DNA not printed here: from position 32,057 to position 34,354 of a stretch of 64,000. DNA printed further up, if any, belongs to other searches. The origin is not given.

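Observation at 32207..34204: YbeY endoribonuclease fused in-frame to apolipoprotein N-acyltransferase Lnt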

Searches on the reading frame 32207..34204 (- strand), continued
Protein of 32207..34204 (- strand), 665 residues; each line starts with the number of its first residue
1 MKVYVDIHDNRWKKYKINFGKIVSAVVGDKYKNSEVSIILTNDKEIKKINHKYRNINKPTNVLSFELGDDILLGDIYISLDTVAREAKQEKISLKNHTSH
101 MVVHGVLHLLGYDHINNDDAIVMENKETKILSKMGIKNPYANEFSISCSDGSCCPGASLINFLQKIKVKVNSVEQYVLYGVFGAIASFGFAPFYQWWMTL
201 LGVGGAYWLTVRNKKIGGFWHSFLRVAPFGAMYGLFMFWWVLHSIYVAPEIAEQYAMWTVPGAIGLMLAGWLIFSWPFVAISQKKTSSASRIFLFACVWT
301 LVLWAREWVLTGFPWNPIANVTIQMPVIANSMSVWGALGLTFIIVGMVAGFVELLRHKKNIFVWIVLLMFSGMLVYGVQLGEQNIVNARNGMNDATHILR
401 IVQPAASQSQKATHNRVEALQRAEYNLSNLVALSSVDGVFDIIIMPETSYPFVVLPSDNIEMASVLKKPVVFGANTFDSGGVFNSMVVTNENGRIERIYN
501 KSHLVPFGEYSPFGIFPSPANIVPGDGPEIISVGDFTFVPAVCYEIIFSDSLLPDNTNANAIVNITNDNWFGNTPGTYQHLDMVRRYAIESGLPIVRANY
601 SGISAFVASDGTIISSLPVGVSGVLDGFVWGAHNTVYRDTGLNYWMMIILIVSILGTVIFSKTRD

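Call 46: predict_structure(alignment_id=A2)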
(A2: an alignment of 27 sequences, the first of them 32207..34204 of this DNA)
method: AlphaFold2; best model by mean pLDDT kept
length: 665 residues; sequences in the alignment: 27
mean_pLDDT: 83.8   pTM: 0.73
mean pLDDT of the five models: 83.8, 83.1, 82.2, 81.2, 78.7
residues with pLDDT >= 90: 301; 70-90: 260; 50-70: 74; < 50: 30
segments of 3 or more residues with pLDDT < 50: 66-71, 142-156, 510-514
pLDDT, mean of each block of 10 residues (from residue 1): 87 88 82 80 85 74 54 76 82 87 87 73 82 78 38 50 62 88 95 91 94 75 91 91 71 78 90 92 85 95 84 80 95 95 97 90 95 97 93 81 81 73 88 93 89 87 94 85 91 94 62 50 83 93 81 82 86 80 94 94 93 92 92 92 94 93 60
secondary structure, 60 per line:
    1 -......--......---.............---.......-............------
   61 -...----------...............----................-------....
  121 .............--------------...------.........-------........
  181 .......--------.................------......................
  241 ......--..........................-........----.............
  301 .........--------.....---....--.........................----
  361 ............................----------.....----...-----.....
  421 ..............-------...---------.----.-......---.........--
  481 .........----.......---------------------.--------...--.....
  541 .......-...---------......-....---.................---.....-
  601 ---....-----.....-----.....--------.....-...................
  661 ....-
elements in order: E2-7 H10-15 H19-31 E35-41 H43-54 E62-64 E75-79 H80-89 H94-109 H117-133 H157-165 H173-187 H196-212 H219-246 H249-274 H276-283 H288-309 H318-322 H326-329 H332-356 H361-388 E399-403 H416-434 E442-444 H461-466 E470-478 E481-489 E494-500 E531-533 E536-542 H543-547 E561-566 H568-571 H575-591 E595-599 E604-607 E613-617 E623-627 H636-640 H642-664

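Call 60: find_homologous_proteins(query=P0139, max_evalue=1e-20)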
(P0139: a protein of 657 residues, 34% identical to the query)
Query P0139 (657 aa): 383 proteins with E <= 1e-20 among 8000 candidates; the best 120 are listed.
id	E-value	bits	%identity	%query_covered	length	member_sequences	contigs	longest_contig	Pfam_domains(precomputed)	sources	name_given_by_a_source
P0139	0.0e+0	1471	100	100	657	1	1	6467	PF20154.5,PF02130.25,PF00795.28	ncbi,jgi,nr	ncbi:MAG: apolipoprotein N-acyltransferase [Rickettsiales bacterium]|jgi:apolipoprotein N-acyltransf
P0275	1.0e-131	459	46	74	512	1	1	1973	PF20154.5,PF00795.28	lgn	-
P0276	7.9e-114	400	45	74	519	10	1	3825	PF20154.5,PF00795.28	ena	-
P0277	1.2e-107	379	45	69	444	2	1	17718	PF20154.5,PF00795.28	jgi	jgi:apolipoprotein N-acyltransferase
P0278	3.2e-97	345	40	74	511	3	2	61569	PF20154.5,PF00795.28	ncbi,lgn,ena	-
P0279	1.2e-81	293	41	70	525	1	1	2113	PF20154.5,PF00795.28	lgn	-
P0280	1.8e-81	293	34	93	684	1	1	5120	PF20154.5,PF02130.25,PF00795.28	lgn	-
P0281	5.7e-79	284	36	84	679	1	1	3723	PF20154.5,PF02130.25,PF00795.28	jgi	jgi:apolipoprotein N-acyltransferase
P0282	8.9e-79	284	33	90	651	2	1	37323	PF20154.5,PF02130.25,PF00795.28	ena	-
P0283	3.1e-76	275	33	94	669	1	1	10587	PF20154.5,PF02130.25,PF00795.28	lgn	-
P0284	5.3e-76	275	32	91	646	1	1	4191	PF20154.5,PF02130.25,PF00795.28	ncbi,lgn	-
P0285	5.7e-75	271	31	94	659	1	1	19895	PF20154.5,PF02130.25,PF00795.28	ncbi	-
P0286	1.1e-74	270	33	88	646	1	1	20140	PF20154.5,PF02130.25,PF00795.28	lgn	-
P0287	6.6e-74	268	33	88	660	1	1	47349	PF20154.5,PF02130.25,PF00795.28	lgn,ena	-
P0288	9.8e-74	267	32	92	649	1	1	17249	PF20154.5,PF02130.25,PF00795.28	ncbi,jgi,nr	ncbi:MAG: apolipoprotein N-acyltransferase [Rickettsiales bacterium]|jgi:apolipoprotein N-acyltransf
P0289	1.0e-73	267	31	94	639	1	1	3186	PF20154.5,PF02130.25,PF00795.28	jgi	jgi:apolipoprotein N-acyltransferase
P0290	2.1e-73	266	31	93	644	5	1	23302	PF20154.5,PF02130.25,PF00795.28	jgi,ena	-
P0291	5.5e-73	265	31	86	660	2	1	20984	PF20154.5,PF02130.25,PF00795.28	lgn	-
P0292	5.7e-73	265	35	85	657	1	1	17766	PF20154.5,PF02130.25,PF00795.28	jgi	jgi:apolipoprotein N-acyltransferase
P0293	1.3e-72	263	31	94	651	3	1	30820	PF20154.5,PF02130.25,PF00795.28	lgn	-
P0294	2.3e-72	263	31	94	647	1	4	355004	PF20154.5,PF02130.25,PF00795.28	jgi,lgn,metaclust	metaclust:\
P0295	1.4e-71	260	31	91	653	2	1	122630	PF20154.5,PF02130.25,PF00795.28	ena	-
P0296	1.9e-71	259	33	94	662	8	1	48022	PF20154.5,PF02130.25,PF00795.28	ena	-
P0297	2.9e-71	259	32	89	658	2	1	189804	PF20154.5,PF02130.25,PF00795.28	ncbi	-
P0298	3.3e-71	259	30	96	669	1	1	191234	PF20154.5,PF02130.25,PF00795.28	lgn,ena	-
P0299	4.8e-71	258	31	88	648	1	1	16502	PF20154.5,PF02130.25,PF00795.28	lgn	-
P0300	7.3e-71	258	31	89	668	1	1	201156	PF20154.5,PF02130.25,PF00795.28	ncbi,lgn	-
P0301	1.4e-70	257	33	88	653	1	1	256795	PF20154.5,PF02130.25,PF00795.28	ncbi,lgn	-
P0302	3.6e-70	255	33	94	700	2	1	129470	PF20154.5,PF02130.25,PF00795.28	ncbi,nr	ncbi:MAG: apolipoprotein N-acyltransferase [Alphaproteobacteria bacterium]|nr:apolipoprotein N-acylt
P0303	7.5e-70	254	31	94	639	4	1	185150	PF20154.5,PF02130.25,PF00795.28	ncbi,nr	ncbi:MAG: apolipoprotein N-acyltransferase [Alphaproteobacteria bacterium]|nr:apolipoprotein N-acylt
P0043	1.0e-69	254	34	89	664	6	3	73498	PF20154.5,PF02130.25,PF00795.28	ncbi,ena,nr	ncbi:MAG: apolipoprotein N-acyltransferase [Alphaproteobacteria bacterium]|nr:apolipoprotein N-acylt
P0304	1.1e-69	254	32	86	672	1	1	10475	PF20154.5,PF02130.25,PF00795.28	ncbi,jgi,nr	ncbi:MAG: apolipoprotein N-acyltransferase [Rickettsiales bacterium]|jgi:apolipoprotein N-acyltransf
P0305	1.1e-69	254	33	94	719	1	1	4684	PF20154.5,PF02130.25,PF00795.28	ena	-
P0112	1.6e-69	253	34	86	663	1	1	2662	PF20154.5,PF02130.25,PF00795.28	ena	-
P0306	1.8e-69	253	38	67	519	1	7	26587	PF20154.5,PF00795.28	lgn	-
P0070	2.7e-69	252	34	85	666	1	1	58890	PF20154.5,PF02130.25,PF00795.28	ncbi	-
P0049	3.0e-69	252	33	94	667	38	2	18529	PF20154.5,PF02130.25,PF00795.28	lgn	-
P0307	7.3e-69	251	32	85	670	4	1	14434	PF20154.5,PF02130.25,PF00795.28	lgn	-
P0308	9.2e-69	251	30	92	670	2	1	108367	PF20154.5,PF02130.25,PF00795.28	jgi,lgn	jgi:apolipoprotein N-acyltransferase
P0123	9.8e-69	251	31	94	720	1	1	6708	PF20154.5,PF02130.25,PF00795.28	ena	-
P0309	1.0e-68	250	38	69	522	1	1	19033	PF20154.5,PF00795.28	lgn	-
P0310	1.2e-68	250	30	93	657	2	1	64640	PF20154.5,PF02130.25,PF00795.28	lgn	-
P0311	1.5e-68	250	31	95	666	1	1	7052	PF20154.5,PF02130.25,PF00795.28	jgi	jgi:apolipoprotein N-acyltransferase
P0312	1.5e-68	250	31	93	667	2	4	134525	PF20154.5,PF02130.25,PF00795.28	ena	-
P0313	1.8e-68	250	34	95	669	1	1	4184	PF20154.5,PF02130.25,PF00795.28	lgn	-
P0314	2.6e-68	249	55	16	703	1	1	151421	PF20154.5,PF02130.25,PF00795.28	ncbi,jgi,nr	ncbi:MAG: apolipoprotein N-acyltransferase [Rickettsiales bacterium]|jgi:apolipoprotein N-acyltransf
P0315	4.9e-68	248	33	89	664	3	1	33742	PF20154.5,PF02130.25,PF00795.28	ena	-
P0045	4.9e-68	248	34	89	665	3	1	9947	PF20154.5,PF02130.25,PF00795.28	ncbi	-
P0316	1.0e-67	247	33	93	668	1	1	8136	PF20154.5,PF02130.25,PF00795.28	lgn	-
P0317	1.1e-67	247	31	93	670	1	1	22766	PF20154.5,PF02130.25,PF00795.28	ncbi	-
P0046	1.2e-67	247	30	94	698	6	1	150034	PF20154.5,PF02130.25,PF00795.28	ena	-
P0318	1.2e-67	247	31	93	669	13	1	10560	PF20154.5,PF02130.25,PF00795.28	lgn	-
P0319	1.8e-67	246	33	96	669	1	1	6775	PF20154.5,PF02130.25,PF00795.28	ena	-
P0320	3.6e-67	245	33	85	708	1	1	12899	PF20154.5,PF02130.25,PF00795.28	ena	-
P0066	4.1e-67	245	34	85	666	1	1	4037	PF20154.5,PF02130.25,PF00795.28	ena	-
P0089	1.4e-66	243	33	89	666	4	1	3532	PF20154.5,PF02130.25,PF00795.28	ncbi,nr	ncbi:MAG: apolipoprotein N-acyltransferase [Alphaproteobacteria bacterium]|nr:apolipoprotein N-acylt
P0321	1.9e-66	243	32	90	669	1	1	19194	PF20154.5,PF02130.25,PF00795.28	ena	-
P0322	2.0e-66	243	32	96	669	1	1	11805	PF20154.5,PF02130.25,PF00795.28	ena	-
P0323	2.3e-66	243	37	73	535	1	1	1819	PF20154.5,PF00795.28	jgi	jgi:apolipoprotein N-acyltransferase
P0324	2.4e-66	243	31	95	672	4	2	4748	PF20154.5,PF02130.25,PF00795.28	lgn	-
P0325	4.3e-66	242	31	88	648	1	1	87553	PF20154.5,PF02130.25,PF00795.28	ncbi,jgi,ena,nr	ncbi:MAG: apolipoprotein N-acyltransferase [Alphaproteobacteria bacterium]|nr:apolipoprotein N-acylt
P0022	8.4e-66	241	32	92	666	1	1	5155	PF20154.5,PF02130.25,PF00795.28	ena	-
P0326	9.3e-66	241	39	68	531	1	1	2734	PF20154.5,PF00795.28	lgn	-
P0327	1.1e-65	241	30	88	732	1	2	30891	PF20154.5,PF02130.25,PF00795.28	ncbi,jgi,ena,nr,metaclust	ncbi:MAG: apolipoprotein N-acyltransferase [Proteobacteria bacterium]|nr:apolipoprotein N-acyltransf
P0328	1.2e-65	240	32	91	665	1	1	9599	PF20154.5,PF02130.25,PF00795.28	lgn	-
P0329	1.5e-65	240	32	93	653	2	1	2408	PF20154.5,PF02130.25,PF00795.28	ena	-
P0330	1.6e-65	240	31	96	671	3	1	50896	PF20154.5,PF02130.25,PF00795.28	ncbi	-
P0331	2.7e-65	239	39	66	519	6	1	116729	PF20154.5,PF00795.28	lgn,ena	-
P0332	1.9e-64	236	31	91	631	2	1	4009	PF20154.5,PF02130.25,PF00795.28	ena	-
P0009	4.3e-64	235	32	93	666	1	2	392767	PF20154.5,PF02130.25,PF00795.28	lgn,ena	-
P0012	4.9e-64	235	32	93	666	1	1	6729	PF20154.5,PF02130.25,PF00795.28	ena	-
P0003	5.3e-64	235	33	93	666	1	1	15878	PF20154.5,PF02130.25,PF00795.28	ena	-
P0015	6.0e-64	235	33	93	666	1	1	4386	PF20154.5,PF02130.25,PF00795.28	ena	-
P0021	6.4e-64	235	32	93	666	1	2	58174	PF20154.5,PF02130.25,PF00795.28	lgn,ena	-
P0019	7.2e-64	234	33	93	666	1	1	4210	PF20154.5,PF02130.25,PF00795.28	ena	-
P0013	7.4e-64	234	32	93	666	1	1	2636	PF20154.5,PF02130.25,PF00795.28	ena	-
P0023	1.2e-63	234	32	93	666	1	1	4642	PF20154.5,PF02130.25,PF00795.28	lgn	-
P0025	1.2e-63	234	32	93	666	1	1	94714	PF20154.5,PF02130.25,PF00795.28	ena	-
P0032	1.4e-63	234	33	89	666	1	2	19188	PF20154.5,PF02130.25,PF00795.28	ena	-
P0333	1.5e-63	233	37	69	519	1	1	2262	PF20154.5,PF00795.28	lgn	-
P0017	1.5e-63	233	32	93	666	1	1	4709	PF20154.5,PF02130.25,PF00795.28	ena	-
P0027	1.6e-63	233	32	93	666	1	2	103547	PF20154.5,PF02130.25,PF00795.28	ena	-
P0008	2.1e-63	233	32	92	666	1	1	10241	PF20154.5,PF02130.25,PF00795.28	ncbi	-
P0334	2.4e-63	233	40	58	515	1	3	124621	PF20154.5,PF00795.28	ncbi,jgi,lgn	ncbi:MAG: apolipoprotein N-acyltransferase [Paracoccaceae bacterium]|jgi:apolipoprotein N-acyltransf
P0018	2.6e-63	233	32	93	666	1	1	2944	PF20154.5,PF02130.25,PF00795.28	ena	-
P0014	2.8e-63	233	32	93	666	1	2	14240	PF20154.5,PF02130.25,PF00795.28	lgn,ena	-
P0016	2.8e-63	233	32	93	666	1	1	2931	PF20154.5,PF02130.25,PF00795.28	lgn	-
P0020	3.0e-63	232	32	93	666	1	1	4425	PF20154.5,PF02130.25,PF00795.28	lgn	-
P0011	3.8e-63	232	32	93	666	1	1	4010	PF20154.5,PF02130.25,PF00795.28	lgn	-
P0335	5.3e-63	232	32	93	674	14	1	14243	PF20154.5,PF02130.25,PF00795.28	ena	-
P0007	6.2e-63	231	32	93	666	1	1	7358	PF20154.5,PF02130.25,PF00795.28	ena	-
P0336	1.6e-62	230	40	60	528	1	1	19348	PF20154.5,PF00795.28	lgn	-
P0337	2.0e-62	230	41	62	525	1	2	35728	PF20154.5,PF00795.28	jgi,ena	jgi:apolipoprotein N-acyltransferase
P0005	2.6e-62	229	32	93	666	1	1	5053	PF20154.5,PF02130.25,PF00795.28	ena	-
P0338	2.6e-62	229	30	94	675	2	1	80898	PF20154.5,PF02130.25,PF00795.28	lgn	-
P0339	3.4e-62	229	32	89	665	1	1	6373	PF20154.5,PF02130.25,PF00795.28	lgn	-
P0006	1.0e-61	227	32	92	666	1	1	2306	PF20154.5,PF02130.25,PF00795.28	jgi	jgi:apolipoprotein N-acyltransferase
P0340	5.4e-61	225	42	54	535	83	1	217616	PF20154.5,PF00795.28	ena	-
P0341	6.5e-61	225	32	89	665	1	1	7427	PF20154.5,PF02130.25,PF00795.28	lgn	-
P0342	7.6e-61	224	37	65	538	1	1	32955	PF20154.5,PF00795.28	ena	-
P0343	1.1e-60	224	39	62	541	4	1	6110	PF20154.5,PF00795.28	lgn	-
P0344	1.4e-60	224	30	88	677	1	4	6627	PF20154.5,PF02130.25,PF00795.28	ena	-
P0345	1.8e-60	223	30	93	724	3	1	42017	PF20154.5,PF02130.25,PF00795.28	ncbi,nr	ncbi:MAG: apolipoprotein N-acyltransferase [Alphaproteobacteria bacterium]|nr:apolipoprotein N-acylt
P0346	2.5e-60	223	40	55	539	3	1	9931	PF20154.5,PF00795.28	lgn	-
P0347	8.4e-60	221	36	65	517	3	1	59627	PF20154.5,PF00795.28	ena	-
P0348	1.3e-59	220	37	67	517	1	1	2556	PF20154.5,PF00795.28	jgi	jgi:apolipoprotein N-acyltransferase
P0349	2.6e-59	219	36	69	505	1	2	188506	PF20154.5,PF00795.28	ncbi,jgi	jgi:apolipoprotein N-acyltransferase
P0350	4.1e-59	219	39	53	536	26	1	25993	PF20154.5,PF00795.28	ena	-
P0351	4.3e-59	219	37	60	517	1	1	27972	PF20154.5,PF00795.28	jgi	jgi:apolipoprotein N-acyltransferase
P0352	4.7e-59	219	37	67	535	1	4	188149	PF20154.5,PF00795.28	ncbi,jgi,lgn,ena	-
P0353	5.5e-59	218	34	68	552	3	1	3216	PF20154.5,PF00795.28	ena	-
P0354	5.9e-59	218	39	60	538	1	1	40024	PF20154.5,PF00795.28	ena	-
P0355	6.2e-59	218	30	97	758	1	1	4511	PF20154.5,PF02130.25,PF00795.28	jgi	jgi:apolipoprotein N-acyltransferase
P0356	7.3e-59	218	35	71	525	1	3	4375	PF20154.5,PF00795.28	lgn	-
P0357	7.5e-59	218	40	55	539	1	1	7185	PF20154.5,PF00795.28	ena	-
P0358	7.6e-59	218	38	59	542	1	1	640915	PF20154.5,PF00795.28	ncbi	-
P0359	1.0e-58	217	39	56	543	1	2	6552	PF20154.5,PF00795.28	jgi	jgi:apolipoprotein N-acyltransferase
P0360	1.3e-58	217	35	70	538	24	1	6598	PF20154.5,PF00795.28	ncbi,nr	ncbi:MAG TPA: apolipoprotein N-acyltransferase [Skermanella sp.]|nr:apolipoprotein N-acyltransferase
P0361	1.4e-58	217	39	56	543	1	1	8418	PF20154.5,PF00795.28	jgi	jgi:apolipoprotein N-acyltransferase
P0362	1.5e-58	217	36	69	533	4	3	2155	PF20154.5,PF00795.28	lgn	-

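Call 61: find_encoding_contigs(protein=P0301, flank=5000, max_places=1)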
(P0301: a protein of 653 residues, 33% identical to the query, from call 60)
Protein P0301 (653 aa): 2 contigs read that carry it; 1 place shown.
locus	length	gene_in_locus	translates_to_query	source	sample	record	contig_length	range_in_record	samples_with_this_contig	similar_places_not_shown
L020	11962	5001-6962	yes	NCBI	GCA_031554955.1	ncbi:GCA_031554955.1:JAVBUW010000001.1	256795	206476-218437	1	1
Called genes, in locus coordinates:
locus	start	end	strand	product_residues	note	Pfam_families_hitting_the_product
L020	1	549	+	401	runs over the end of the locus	-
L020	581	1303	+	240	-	-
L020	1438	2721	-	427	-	PF05496:RuvB_N, PF06068:TIP49 (weak), PF07728:AAA_5, PF13173:AAA_14 (weak), PF14532:Sigma54_activ_2 (weak), PF00004:AAA, PF16193:AAA_assoc_2, PF12002:MgsA_C, +5 more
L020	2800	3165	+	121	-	PF05443:ROS_MUCR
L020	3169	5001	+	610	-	PF13414:TPR_11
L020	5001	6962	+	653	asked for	PF02130:YbeY, PF20154:LNT_N, PF00795:CN_hydrolase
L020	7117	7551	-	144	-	-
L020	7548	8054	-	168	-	-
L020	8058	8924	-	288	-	-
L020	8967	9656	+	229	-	-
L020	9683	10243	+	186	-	-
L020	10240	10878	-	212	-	PF02390:Methyltransf_4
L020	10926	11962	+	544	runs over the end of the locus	PF00749:tRNA-synt_1c, PF19269:Anticodon_2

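Call 62: find_encoding_contigs(protein=P0294, flank=5000, max_places=1)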
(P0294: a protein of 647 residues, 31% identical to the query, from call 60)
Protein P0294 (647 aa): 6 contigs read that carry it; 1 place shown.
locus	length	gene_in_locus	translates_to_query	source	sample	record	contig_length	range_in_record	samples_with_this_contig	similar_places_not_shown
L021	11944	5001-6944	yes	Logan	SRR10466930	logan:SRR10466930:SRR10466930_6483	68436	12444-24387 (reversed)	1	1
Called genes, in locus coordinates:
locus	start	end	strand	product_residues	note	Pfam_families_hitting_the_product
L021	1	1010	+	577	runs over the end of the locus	PF07973:tRNA_SAD, PF00587:tRNA-synt_2b, PF03129:HGTP_anticodon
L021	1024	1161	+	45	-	-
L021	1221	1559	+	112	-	-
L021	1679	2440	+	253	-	PF05036:SPOR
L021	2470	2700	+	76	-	PF02416:TatA_B_E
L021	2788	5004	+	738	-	PF17854:FtsK_alpha, PF01580:FtsK_SpoIIIE, PF01935:DUF87, PF09397:FtsK_gamma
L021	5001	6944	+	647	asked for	PF02130:YbeY, PF20154:LNT_N, PF00795:CN_hydrolase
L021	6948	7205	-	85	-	-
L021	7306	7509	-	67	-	PF13467:RHH_4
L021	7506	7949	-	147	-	-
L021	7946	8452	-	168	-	-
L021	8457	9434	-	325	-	-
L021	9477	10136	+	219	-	-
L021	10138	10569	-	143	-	PF21157:DksA_N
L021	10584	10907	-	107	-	PF00085:Thioredoxin, PF13098:Thioredoxin_2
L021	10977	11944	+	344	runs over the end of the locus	PF00266:Aminotran_5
